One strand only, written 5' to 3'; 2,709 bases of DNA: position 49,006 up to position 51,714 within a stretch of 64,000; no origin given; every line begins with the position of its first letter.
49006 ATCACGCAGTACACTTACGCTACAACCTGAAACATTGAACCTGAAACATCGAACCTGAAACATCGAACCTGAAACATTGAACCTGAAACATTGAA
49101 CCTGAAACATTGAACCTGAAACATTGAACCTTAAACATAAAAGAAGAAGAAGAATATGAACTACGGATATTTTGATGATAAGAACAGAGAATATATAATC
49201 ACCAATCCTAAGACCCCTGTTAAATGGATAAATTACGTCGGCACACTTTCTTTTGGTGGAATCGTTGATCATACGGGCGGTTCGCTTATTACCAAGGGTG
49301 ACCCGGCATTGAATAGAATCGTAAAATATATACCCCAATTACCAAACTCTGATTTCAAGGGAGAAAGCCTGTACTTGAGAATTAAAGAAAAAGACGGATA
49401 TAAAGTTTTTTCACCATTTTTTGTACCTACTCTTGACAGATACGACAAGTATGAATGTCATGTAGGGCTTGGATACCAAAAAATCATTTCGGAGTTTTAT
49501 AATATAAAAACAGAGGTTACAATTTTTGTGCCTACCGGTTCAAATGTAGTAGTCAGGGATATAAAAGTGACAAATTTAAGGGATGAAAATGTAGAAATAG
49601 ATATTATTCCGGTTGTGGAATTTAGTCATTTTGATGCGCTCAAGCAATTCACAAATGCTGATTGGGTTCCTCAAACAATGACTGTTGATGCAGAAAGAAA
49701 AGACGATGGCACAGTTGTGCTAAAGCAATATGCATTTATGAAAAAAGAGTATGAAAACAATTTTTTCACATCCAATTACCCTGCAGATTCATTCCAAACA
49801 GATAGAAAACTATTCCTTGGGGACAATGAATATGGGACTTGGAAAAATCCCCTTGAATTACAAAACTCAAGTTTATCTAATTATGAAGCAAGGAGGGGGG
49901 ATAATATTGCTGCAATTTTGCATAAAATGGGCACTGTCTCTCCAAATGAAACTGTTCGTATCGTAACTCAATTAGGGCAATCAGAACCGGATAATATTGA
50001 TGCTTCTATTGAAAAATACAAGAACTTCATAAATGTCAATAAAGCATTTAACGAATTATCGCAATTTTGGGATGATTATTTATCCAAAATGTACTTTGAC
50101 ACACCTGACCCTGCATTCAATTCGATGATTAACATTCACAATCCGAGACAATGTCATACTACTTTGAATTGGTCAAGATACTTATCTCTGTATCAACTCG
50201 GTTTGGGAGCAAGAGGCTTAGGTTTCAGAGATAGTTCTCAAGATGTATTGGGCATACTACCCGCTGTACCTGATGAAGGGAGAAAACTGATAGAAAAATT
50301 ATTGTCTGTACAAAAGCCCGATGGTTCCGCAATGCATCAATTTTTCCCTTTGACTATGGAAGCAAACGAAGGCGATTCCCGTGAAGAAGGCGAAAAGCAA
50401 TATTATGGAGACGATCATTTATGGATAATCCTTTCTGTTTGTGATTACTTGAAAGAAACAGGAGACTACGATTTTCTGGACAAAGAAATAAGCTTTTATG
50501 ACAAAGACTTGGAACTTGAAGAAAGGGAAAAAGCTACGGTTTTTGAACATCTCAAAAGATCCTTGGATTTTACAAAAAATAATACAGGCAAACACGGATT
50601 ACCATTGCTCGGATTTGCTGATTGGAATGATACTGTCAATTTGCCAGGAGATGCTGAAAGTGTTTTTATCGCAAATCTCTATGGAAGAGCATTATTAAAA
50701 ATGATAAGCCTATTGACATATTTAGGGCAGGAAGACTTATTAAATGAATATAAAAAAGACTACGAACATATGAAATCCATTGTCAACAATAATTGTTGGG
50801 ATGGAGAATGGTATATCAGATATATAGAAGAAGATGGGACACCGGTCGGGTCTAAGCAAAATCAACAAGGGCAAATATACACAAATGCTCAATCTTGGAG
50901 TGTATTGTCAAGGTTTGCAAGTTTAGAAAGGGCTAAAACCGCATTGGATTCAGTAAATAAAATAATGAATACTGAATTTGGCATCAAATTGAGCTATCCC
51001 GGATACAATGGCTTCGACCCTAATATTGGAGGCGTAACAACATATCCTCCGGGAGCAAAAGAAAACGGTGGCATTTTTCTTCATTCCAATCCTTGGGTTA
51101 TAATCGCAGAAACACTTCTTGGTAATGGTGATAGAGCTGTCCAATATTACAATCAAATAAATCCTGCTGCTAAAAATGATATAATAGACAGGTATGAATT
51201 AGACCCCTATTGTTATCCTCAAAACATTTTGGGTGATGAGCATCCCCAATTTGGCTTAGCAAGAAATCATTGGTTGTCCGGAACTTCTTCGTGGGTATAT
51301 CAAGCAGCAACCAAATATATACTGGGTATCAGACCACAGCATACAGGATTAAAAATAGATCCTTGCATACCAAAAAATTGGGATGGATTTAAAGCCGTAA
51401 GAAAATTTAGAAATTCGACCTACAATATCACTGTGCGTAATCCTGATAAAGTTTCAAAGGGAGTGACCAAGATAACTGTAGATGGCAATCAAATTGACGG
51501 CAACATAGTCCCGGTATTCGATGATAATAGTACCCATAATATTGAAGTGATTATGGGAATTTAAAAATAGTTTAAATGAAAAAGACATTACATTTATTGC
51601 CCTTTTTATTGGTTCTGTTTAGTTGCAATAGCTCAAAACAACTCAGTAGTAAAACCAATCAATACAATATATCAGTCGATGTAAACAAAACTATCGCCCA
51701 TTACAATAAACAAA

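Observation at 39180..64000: PUL combining four sulfatases with two cytoplasmic GH94 phosphorylases: predicted pathway for a sulfated beta-glucoside polymer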

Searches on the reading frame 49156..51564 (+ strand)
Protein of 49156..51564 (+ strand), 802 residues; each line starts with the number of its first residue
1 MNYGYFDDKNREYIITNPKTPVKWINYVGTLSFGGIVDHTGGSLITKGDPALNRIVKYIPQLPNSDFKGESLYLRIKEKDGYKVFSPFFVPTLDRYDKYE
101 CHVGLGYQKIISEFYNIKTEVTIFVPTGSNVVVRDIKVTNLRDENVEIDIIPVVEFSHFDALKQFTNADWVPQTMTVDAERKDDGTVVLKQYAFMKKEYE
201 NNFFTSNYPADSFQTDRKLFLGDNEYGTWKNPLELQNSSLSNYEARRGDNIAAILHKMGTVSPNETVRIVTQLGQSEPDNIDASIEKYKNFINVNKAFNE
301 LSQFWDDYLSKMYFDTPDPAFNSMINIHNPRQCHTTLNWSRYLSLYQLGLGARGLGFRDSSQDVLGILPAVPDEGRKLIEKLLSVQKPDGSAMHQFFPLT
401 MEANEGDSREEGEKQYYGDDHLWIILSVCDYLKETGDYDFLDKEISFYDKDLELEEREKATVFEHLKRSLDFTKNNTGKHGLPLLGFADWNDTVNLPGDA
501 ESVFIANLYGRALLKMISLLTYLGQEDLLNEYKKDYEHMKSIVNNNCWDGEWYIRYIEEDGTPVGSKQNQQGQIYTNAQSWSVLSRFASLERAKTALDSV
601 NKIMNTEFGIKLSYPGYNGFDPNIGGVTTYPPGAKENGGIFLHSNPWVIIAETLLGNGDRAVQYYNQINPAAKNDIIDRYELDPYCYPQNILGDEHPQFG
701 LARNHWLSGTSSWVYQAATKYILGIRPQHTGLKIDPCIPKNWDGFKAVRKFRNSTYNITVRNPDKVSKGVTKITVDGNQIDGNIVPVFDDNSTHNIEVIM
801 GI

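Call 3: search_protein_families(library=pfam, proteins=[window:49156-51564:+])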
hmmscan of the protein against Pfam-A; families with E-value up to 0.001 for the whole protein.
window:49156-51564:+ (802 aa): 3 families
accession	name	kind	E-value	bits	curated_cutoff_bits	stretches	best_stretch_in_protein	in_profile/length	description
PF17167.11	Glyco_hydro_94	-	7.9e-134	446.9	27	1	304-724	1-420/420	Glycosyl hydrolase 94 superfamily, catalytic domain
PF06165.18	GH94_b-supersand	-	5.1e-52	177.3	23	1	21-274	1-251/251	Glycosyl hydrolase 94, supersandwich domain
PF03633.20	Glyco_hydro_65C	-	0.00041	20.5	22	1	726-766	2-41/62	Glycosyl hydrolase family 65, C-terminal domain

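Call 13: search_solved_structures(query=window:49156-51564:+, max_evalue=1e-10)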
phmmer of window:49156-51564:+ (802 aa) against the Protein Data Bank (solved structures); distinct sequences matched with E-value up to 1e-10: 20.
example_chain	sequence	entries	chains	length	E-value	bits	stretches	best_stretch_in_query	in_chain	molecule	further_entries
3qde_A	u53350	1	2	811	2.1e-169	568.4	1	1-801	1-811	Cellobiose phosphorylase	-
8ho7_A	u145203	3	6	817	1.7e-168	565.4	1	1-800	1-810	Cellobiose phosphorylase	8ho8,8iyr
8ho9_A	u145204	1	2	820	7.3e-165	553.4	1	3-802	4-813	Cellobiose phosphorylase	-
8hob_A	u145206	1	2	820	1e-164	552.9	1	3-802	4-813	Cellobiose phosphorylase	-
1v7v_A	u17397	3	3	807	4.6e-147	494.5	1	1-801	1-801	chitobiose phosphorylase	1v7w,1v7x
3s4c_A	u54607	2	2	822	1.6e-144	486.2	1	1-798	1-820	Lactose Phosphorylase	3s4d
3rrs_A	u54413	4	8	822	1.9e-144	485.8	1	1-798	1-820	Cellobiose phosphorylase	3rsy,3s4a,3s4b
2cqs_A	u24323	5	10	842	1.3e-143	483.1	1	1-799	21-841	Cellobiose Phosphorylase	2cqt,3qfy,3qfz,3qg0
3act_A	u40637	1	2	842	1.5e-142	479.6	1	1-799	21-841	Cellobiose Phosphorylase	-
3afj_A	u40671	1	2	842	1.6e-142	479.5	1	1-799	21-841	Cellobiose Phosphorylase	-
3acs_A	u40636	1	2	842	2.7e-142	478.7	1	1-799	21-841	Cellobiose Phosphorylase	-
8bou_A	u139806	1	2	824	2.4e-130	439.3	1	1-787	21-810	N,N'-diacetylchitobiose phosphorylase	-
8rf9_A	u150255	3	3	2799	5.7e-68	232.9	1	3-748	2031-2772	Cyclic beta 1-2 glucan synthetase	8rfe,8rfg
8rf0_A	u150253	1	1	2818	5.8e-68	232.9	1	3-748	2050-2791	Cyclic beta-(1,2)-glucan synthase NdvB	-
4zle_A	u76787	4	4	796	2.7e-52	181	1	73-800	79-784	Putative b-glycan phosphorylase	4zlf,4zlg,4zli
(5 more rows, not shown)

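Call 19: find_homologous_proteins(query=window:49156-51564:+, max_evalue=1e-50)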
Query window:49156-51564:+ (802 aa): 3295 proteins with E <= 1e-50 among 8000 candidates; the best 120 are listed.
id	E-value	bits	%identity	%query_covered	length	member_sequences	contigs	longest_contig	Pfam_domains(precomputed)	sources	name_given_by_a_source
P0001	0.0e+0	1885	100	100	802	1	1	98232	PF06165.19,PF17167.11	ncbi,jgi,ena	-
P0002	0.0e+0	1850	98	100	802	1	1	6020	PF06165.19,PF17167.11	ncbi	-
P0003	0.0e+0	1839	97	100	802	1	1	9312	PF06165.19,PF17167.11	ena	-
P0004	0.0e+0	1824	96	100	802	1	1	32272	PF06165.19,PF17167.11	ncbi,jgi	-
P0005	0.0e+0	1823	96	100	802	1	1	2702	PF06165.19,PF17167.11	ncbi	-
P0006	0.0e+0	1821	96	100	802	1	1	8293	PF06165.19,PF17167.11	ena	-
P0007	0.0e+0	1691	88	100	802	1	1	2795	PF06165.19,PF17167.11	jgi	-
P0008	0.0e+0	1687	87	100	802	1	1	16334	PF06165.19,PF17167.11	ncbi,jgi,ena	-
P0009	0.0e+0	1686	87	100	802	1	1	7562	PF06165.19,PF17167.11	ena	-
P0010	0.0e+0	1552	79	100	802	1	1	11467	PF06165.19,PF17167.11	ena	-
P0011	0.0e+0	1552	79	100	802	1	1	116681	PF06165.19,PF17167.11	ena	-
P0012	0.0e+0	1550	79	100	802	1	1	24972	PF06165.19,PF17167.11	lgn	-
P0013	0.0e+0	1549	79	100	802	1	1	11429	PF06165.19,PF17167.11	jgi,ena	-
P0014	0.0e+0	1543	80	100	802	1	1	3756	PF06165.19,PF17167.11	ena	-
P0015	0.0e+0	1534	79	100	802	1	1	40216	PF06165.19,PF17167.11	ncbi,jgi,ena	-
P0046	0.0e+0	1467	76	100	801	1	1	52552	PF06165.19,PF17167.11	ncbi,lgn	-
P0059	0.0e+0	1449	74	100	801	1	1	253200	PF06165.19,PF17167.11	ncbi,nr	ncbi:MAG: hypothetical protein JEY94_07055 [Melioribacteraceae bacterium]|nr:hypothetical protein [M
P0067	0.0e+0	1441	74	100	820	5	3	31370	PF03633.21,PF06165.19,PF17167.11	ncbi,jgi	-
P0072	0.0e+0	1440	73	100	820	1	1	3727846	PF06165.19,PF17167.11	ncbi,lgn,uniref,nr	ncbi:GH36-type glycosyl hydrolase domain-containing protein [Pontiella sulfatireligans]|uniref:Cello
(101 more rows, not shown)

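Call 21: find_encoding_contigs(protein=P0001, flank=10000, max_places=3)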
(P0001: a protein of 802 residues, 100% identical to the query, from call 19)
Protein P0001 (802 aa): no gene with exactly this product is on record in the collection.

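Call 23: find_encoding_contigs(protein=P0072, flank=10000, max_places=2)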
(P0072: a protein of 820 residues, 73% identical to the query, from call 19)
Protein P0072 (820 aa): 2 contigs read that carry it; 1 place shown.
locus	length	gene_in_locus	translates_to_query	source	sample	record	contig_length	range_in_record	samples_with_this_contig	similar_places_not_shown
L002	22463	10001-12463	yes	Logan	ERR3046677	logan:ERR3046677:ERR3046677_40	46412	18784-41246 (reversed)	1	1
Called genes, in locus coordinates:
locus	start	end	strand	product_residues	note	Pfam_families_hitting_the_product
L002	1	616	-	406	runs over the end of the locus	PF01743:PolyA_pol, PF12627:PolyA_pol_RNAbd, PF12626:PolyA_pol_arg_C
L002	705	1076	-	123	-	PF13811:DUF4186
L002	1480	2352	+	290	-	PF12974:Phosphonate-bd (faint), PF01634:HisG, PF08029:HisG_C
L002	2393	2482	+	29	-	-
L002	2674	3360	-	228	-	PF14353:CpXC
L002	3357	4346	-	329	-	PF01636:APH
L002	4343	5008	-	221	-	PF00702:Hydrolase (faint), PF13419:HAD_2, PF12710:HAD, PF13242:Hydrolase_like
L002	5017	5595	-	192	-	-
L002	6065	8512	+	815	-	PF06165:GH94_b-supersand, PF17167:Glyco_hydro_94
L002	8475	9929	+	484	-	PF07690:MFS_1 (weak), PF13347:MFS_2, PF07690:MFS_1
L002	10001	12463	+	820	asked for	PF06165:GH94_b-supersand, PF17167:Glyco_hydro_94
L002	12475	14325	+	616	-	PF00331:Glyco_hydro_10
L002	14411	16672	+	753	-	PF22848:ASD1_dom (faint)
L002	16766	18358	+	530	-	PF00884:Sulfatase, PF01663:Phosphodiest (faint), PF16347:SGSH_C (faint)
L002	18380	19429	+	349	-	PF17996:CE2_N, PF00657:Lipase_GDSL, PF13472:Lipase_GDSL_2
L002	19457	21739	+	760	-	PF22848:ASD1_dom (faint), PF12891:Glyco_hydro_44 (weak), PF01229:Glyco_hydro_39 (weak)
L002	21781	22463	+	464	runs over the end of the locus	PF00232:Glyco_hydro_1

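Call 29: find_related_loci(query=A1, collection=genome_contigs, flank=10000)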
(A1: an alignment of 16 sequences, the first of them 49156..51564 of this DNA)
Query A1 (802 aa) in genome_contigs; peptide patterns used: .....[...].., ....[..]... (x = any residue, [..] = any of these).
598 stretches matched a pattern (row limit reached: there are more); 592 encode a relative of the query (tblastn E <= 1e-3); the best 80 are kept; 80 distinct loci.
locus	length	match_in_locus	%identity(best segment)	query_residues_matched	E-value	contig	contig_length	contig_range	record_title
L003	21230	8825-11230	96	1-802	0e+0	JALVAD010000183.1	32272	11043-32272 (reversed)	MAG: Saprospiraceae bacterium isolate 132-544_metabat2_scaf2bin.027 132-544_scaffold_195_c1, whole genome shotgun sequen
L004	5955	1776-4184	76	1-801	0e+0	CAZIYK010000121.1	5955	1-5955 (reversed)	MAG TPA_asm: uncultured Flavobacteriales bacterium isolate SRP144503_co3_289 genome assembly, contig: NODE_6771_length_5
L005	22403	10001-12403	76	1-801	0e+0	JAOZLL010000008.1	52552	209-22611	MAG: Flavobacteriaceae bacterium isolate GMC10.metabat2.153 NODE_112_length_52552_cov_20.017791, whole genome shotgun se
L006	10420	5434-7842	75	1-802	0e+0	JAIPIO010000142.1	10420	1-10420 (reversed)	MAG: Kiritimatiellales bacterium isolate Tobar13.5m-G79 Tobar13-5m-C7288, whole genome shotgun sequence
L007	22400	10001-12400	74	1-800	0e+0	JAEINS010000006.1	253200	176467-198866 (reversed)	MAG: Melioribacteraceae bacterium isolate MAG10 NODE_47_length_253200_cov_190.002813, whole genome shotgun sequence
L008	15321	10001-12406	74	1-801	0e+0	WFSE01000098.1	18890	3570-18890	MAG: Lentisphaeria bacterium isolate S016_21_esom k151_501553, whole genome shotgun sequence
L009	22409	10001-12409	74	1-801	0e+0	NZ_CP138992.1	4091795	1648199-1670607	Polaribacter sp. R77954 chromosome, complete genome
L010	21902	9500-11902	74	1-801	0e+0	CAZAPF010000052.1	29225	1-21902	MAG TPA_asm: uncultured Verrucomicrobiota bacterium isolate binchicken_co141_199 genome assembly, contig: NODE_7072_leng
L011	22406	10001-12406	73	1-802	0e+0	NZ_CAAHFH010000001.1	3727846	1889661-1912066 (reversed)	Pontiella sulfatireligans strain F21(T), whole genome shotgun sequence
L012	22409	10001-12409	74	1-801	0e+0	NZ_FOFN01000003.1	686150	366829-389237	Hyunsoonleella jejuensis strain DSM 21035, whole genome shotgun sequence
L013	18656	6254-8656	71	1-801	0e+0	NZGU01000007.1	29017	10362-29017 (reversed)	MAG: Kiritimatiellaceae bacterium isolate MED670 59883, whole genome shotgun sequence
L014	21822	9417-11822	72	1-801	0e+0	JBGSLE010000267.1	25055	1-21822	MAG: Pontiella sp. isolate JTS-AC199 k141_2041283, whole genome shotgun sequence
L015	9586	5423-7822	73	3-801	0e+0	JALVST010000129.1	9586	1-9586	MAG: Flavobacteriales bacterium isolate A3_metabat2_scaf2bin.374 A3_NODE_6715_length_9586_cov_11.612115, whole genome sh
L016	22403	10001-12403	72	1-801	0e+0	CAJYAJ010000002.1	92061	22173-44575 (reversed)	MAG TPA_asm: uncultured Verrucomicrobia bacterium isolate ERR2098388_bin.74_MetaBAT_v2.12.1_MAG genome assembly, contig:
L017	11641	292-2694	72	3-801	0e+0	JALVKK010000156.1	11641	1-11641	MAG: Flavobacteriales bacterium isolate A1_metabat2_scaf2bin.149 A1_NODE_2758_length_11641_cov_31.804759, whole genome s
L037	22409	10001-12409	64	1-801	0e+0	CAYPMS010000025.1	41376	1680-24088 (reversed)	MAG TPA_asm: uncultured Fibrobacter sp. isolate SRP167436_co1_203 genome assembly, contig: NODE_1232_length_41376_cov_19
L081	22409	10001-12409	62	1-801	0e+0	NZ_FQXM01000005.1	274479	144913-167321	Clostridium grantii DSM 8605, whole genome shotgun sequence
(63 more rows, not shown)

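Call 35: find_encoding_contigs(protein=P0046, flank=10000, max_places=1)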
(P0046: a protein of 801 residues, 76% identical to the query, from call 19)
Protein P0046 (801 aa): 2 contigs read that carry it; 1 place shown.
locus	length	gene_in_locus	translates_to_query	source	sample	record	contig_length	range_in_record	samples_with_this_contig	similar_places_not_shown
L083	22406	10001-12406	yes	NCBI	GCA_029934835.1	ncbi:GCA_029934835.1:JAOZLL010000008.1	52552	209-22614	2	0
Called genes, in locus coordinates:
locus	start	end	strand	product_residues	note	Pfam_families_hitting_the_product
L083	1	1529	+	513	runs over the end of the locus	PF01039:Carboxyl_trans, PF03255:ACCA (weak)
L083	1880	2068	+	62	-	-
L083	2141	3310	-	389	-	PF07394:DUF1501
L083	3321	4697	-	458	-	PF08811:DUF1800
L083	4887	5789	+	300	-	PF03629:SASA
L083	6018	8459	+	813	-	PF06165:GH94_b-supersand, PF17167:Glyco_hydro_94, PF03633:Glyco_hydro_65C (faint)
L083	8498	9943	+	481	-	PF07690:MFS_1, PF13347:MFS_2, PF07690:MFS_1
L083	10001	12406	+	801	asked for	PF06165:GH94_b-supersand, PF17167:Glyco_hydro_94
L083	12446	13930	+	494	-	PF00884:Sulfatase, PF01663:Phosphodiest (weak), PF02995:DUF229 (faint), PF16347:SGSH_C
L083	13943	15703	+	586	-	PF00933:Glyco_hydro_3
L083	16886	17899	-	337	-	PF00150:Cellulase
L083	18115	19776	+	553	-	PF00884:Sulfatase, PF01663:Phosphodiest (faint), PF16347:SGSH_C (faint)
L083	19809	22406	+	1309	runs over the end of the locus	PF07494:Reg_prop (faint), PF07495:Y_Y_Y, PF00512:HisKA, PF02518:HATPase_c, PF00072:Response_reg, PF00165:HTH_AraC (faint), PF12833:HTH_18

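Call 36: search_protein_families(library=pfam, proteins=[L009:6920-8347:+, L009:14009-15757:+, L009:15765-17444:+, L009:17839-18951:-, L012:4461-6068:+, L012:13915-15663:+, L012:16194-17783:-, L012:20212-21516:-, L012:19467-20159:-, L012:17911-18435:+])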
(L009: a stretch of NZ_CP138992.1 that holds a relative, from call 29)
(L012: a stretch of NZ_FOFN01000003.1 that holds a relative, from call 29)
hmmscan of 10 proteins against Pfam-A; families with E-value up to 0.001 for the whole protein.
L009:6920-8347:+ (475 aa): 1 family
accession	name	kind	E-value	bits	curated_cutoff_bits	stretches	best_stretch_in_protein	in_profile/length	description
PF00232.24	Glyco_hydro_1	-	5.8e-188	625.4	22.6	1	2-457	3-452/453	Glycosyl hydrolase family 1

L009:14009-15757:+ (582 aa): 1 family
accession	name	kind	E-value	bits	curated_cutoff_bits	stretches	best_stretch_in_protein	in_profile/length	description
PF00933.27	Glyco_hydro_3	-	6.2e-63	213.6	27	1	49-376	2-314/316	Glycosyl hydrolase family 3 N terminal domain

L009:15765-17444:+ (559 aa): 3 families
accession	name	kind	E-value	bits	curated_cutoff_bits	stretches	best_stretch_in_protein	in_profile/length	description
PF18962.6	Por_Secre_tail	-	9.6e-10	39.1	27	1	487-557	1-74/75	Secretion system C-terminal sorting domain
PF13229.12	Beta_helix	-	4.1e-08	33.4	25.9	2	292-432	15-142/158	Right handed beta helix region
PF17161.10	DUF5123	-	0.00013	23.5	35.1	1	338-440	1-104/113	Domain of unknown function (DUF5123)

L009:17839-18951:- (370 aa): 1 family
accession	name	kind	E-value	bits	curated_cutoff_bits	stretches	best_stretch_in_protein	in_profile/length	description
PF00150.24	Cellulase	-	2e-63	214.9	23.5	1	84-334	1-271/272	Cellulase (glycosyl hydrolase family 5)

L012:4461-6068:+ (535 aa): 3 families
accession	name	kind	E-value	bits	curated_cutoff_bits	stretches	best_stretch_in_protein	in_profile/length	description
PF13347.12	MFS_2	-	8.2e-87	291.9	27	2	11-172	1-162/427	MFS/sugar transport protein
PF07690.21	MFS_1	-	6.7e-16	58.6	33.4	3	334-512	21-176/347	Major Facilitator Superfamily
PF12832.13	MFS_1_like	-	0.00087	18.9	25.2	0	34-153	25-135/373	MFS_1 like family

L012:13915-15663:+ (582 aa): 1 family
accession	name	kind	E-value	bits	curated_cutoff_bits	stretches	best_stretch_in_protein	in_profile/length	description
PF00933.27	Glyco_hydro_3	-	9.9e-63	212.9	27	1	49-376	2-314/316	Glycosyl hydrolase family 3 N terminal domain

L012:16194-17783:- (529 aa): 8 families
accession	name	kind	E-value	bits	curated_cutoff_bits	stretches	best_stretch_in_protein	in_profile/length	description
PF00009.33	GTP_EFTU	-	1.2e-52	178.7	26.5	1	9-274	2-187/188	Elongation factor Tu GTP binding domain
PF16658.11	RF3_C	-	1.8e-44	151.2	40.1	1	384-513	1-131/132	Class II release factor RF3, C-terminal domain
PF22042.2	EF-G_D2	-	2.3e-23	82.5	27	1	292-378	1-83/84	Elongation factor G domain 2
PF01926.29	MMR_HSR1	-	5.8e-09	36.5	21.9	1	14-140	3-113/113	50S ribosome-binding GTPase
PF03144.31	GTP_EFTU_D2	-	2e-06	28.6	30.3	1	311-377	2-73/73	Elongation factor Tu domain 2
PF00025.27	Arf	-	0.00014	21.8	22.3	1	71-161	50-142/174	ADP-ribosylation factor family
PF03193.22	RsgA_GTPase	-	0.00027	21.2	30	0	101-194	21-115/174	RsgA GTPase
PF02421.24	FeoB_N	-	0.00098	19.1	27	0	63-167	31-142/156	Ferrous iron transport protein B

L012:20212-21516:- (434 aa): 1 family
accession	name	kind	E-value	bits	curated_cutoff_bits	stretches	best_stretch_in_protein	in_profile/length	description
PF05684.17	DUF819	-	1.8e-87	294.3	27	1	16-429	2-377/379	Protein of unknown function (DUF819)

L012:19467-20159:- (230 aa): 1 family
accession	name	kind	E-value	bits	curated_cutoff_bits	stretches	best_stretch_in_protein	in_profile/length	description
PF14289.11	DUF4369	-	6.5e-14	52.7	25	1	25-119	3-90/91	Domain of unknown function (DUF4369)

L012:17911-18435:+ (174 aa): 1 family
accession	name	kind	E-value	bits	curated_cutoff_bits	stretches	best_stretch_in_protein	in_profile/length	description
PF00293.34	NUDIX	-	2.5e-20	73.3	21.1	1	30-155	2-130/134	NUDIX domain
